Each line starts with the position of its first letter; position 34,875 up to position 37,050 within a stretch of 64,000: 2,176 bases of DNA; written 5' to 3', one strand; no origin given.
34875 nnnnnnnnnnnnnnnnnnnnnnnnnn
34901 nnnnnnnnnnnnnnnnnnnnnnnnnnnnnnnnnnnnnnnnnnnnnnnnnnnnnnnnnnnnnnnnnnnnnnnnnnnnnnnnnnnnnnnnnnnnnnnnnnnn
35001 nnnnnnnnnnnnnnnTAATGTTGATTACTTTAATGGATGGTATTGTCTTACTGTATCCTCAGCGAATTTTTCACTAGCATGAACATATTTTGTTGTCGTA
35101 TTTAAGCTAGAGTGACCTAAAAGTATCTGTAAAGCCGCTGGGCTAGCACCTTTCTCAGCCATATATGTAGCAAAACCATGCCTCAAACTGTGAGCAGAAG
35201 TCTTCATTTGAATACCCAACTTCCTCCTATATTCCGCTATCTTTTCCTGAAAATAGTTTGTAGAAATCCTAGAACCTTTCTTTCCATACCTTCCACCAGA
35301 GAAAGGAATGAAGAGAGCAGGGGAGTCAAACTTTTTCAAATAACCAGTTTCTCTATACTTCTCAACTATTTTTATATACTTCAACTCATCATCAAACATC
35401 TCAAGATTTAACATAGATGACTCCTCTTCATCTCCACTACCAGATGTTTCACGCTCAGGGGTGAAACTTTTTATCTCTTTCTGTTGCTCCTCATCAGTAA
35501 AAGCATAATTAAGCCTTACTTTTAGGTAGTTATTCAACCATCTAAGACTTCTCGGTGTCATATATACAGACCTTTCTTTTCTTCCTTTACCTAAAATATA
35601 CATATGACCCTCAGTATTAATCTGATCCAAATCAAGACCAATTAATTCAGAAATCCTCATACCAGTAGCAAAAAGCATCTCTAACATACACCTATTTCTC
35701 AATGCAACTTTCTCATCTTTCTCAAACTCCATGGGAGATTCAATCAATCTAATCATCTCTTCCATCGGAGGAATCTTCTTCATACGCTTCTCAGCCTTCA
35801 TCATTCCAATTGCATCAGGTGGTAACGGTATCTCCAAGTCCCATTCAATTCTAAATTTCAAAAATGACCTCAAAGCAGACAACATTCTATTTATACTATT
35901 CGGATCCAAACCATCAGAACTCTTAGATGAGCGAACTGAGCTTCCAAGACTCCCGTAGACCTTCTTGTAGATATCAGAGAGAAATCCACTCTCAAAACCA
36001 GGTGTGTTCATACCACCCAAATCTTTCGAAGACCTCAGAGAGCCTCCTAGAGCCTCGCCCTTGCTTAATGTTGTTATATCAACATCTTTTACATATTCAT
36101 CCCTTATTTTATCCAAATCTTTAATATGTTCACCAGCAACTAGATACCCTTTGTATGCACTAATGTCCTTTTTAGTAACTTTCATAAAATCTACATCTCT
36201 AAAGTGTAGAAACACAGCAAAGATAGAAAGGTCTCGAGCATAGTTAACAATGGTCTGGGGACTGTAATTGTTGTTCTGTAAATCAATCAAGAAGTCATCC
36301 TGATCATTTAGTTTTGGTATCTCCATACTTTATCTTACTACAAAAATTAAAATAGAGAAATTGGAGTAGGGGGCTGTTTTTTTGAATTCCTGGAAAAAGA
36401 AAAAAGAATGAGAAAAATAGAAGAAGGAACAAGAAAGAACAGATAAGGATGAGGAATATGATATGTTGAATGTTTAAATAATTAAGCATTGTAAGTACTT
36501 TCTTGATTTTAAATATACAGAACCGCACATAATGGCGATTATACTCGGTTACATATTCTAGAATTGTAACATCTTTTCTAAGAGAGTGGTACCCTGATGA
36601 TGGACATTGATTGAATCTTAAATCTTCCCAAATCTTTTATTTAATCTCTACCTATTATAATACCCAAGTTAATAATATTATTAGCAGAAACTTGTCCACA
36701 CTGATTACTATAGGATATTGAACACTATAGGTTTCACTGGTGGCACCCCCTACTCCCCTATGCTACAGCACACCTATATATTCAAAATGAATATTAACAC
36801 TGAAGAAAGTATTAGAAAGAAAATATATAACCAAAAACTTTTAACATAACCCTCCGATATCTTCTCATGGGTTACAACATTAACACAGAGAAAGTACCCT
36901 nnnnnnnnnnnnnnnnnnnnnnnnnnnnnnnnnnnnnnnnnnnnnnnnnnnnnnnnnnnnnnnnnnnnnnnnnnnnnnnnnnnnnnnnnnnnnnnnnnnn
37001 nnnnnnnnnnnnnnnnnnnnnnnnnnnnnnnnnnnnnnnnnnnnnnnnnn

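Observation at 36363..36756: GC-rich 11-bp inverted repeats bracketing a 370-bp AT-rich noncoding element next to the recombinase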

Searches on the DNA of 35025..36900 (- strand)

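Call 7: search_rna_families(source=window, start=36250, end=36900, threshold=evalue, max_evalue=10, show_alignments=4)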
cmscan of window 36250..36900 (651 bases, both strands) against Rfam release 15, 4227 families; matches with E-value up to 10: 8.
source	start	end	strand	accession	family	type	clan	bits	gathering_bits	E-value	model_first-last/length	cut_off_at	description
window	36623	36689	-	RF01605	plasmodium_snoR30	Gene; snRNA; snoRNA; CD-box;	-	19.2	43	4.2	1-74/74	no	small nucleolar RNA snoR30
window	36538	36570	+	RF02417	VR-RNA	Gene; sRNA;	-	15.3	100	0.85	225-257/397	no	VR-RNA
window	36669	36810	+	RF04314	opuB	Cis-reg;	-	13.8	75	6.6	1-137/137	no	opuB ncRNA motif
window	36833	36874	+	RF02677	NsiR4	Gene; sRNA;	-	13.7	40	2.8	1-65/65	no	Nitrogen stress-induced RNA 4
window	36608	36639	-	RF02129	GNAS-AS1_3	Gene; lncRNA;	-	12.9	42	2.9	1-38/38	no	GNAS antisense RNA 1 conserved region 3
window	36430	36506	+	RF01295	SCARNA7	Gene; snRNA; snoRNA; scaRNA;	-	11.2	65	1.7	1-330/330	no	Small Cajal body-specific RNA 7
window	36831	36875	-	RF02126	GHRLOS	Gene; lncRNA;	-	10.8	48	5.6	32-70/70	no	Ghrelin opposite strand RNA conserved region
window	36576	36690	+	RF01295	SCARNA7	Gene; snRNA; snoRNA; scaRNA;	-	8.3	65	9.2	1-330/330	no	Small Cajal body-specific RNA 7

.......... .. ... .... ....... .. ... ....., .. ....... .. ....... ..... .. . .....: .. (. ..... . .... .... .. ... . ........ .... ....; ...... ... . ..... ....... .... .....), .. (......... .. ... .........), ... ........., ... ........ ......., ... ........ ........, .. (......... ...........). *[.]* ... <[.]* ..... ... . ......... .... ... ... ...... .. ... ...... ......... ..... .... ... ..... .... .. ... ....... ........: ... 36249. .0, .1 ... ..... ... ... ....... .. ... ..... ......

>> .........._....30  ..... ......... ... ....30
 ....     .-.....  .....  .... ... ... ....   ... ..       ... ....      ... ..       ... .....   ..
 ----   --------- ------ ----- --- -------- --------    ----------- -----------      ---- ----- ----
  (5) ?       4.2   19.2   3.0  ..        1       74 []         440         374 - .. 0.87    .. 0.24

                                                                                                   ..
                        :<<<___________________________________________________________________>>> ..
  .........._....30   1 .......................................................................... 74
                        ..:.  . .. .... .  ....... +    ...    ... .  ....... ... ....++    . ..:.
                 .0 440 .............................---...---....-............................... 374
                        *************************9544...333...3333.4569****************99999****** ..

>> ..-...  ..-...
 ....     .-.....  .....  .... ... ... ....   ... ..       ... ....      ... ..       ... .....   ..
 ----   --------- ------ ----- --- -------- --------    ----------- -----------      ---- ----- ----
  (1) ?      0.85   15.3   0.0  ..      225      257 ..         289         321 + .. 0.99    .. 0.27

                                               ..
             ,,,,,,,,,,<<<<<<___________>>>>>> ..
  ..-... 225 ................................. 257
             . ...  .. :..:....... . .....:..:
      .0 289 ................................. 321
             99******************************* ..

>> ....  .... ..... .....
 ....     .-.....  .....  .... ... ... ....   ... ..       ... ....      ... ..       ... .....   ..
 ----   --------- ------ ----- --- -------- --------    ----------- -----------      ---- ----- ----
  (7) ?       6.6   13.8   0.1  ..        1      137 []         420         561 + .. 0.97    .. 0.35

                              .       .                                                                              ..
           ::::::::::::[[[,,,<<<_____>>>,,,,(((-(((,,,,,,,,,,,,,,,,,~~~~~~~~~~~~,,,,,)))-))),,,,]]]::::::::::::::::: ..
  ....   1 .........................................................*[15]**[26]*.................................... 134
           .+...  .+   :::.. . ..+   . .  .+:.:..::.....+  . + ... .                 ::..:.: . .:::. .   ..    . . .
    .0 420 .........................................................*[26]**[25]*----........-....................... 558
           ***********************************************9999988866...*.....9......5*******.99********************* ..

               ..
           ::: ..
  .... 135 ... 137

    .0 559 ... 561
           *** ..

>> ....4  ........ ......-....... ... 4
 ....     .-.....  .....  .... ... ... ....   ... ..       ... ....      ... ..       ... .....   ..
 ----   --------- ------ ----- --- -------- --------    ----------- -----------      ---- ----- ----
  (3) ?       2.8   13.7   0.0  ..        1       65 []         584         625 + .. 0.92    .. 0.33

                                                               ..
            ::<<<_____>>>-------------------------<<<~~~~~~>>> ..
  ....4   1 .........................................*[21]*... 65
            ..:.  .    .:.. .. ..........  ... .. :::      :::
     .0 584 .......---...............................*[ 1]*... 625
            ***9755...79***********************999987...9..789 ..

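Call 34: search_rna_families(sources=[L013, L051, L077, L083, L041, L039, L031, L034, L081, L082], threshold=evalue, max_evalue=5, show_alignments=0)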
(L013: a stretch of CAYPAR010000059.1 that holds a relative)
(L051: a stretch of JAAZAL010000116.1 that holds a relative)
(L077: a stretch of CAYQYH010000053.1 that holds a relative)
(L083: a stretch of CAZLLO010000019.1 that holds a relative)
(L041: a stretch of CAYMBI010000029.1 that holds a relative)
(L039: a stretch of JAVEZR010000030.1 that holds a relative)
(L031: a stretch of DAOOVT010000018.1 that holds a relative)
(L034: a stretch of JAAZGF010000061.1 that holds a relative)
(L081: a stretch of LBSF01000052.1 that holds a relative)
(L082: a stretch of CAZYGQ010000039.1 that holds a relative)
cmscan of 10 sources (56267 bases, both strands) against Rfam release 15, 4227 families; matches with E-value up to 5: 4.
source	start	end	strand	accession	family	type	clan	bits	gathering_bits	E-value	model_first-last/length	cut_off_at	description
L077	55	218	+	RF03146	RAGATH-9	Gene; sRNA;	-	28.8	75.2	0.58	1-173/173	no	RAGATH-9 RNA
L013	691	715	-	RF01339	CRISPR-DR27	Gene; CRISPR;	-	27.8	35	2.4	1-25/25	no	CRISPR RNA direct repeat element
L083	2088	2227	-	RF00022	GcvB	Gene;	-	21.2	42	1.7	1-204/204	no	GcvB RNA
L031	947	1011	+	RF02288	TtnuCD11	Gene; snRNA; snoRNA; CD-box;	-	19.5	70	4.8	1-74/74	no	Tetrahymena snoRNA TtnuCD11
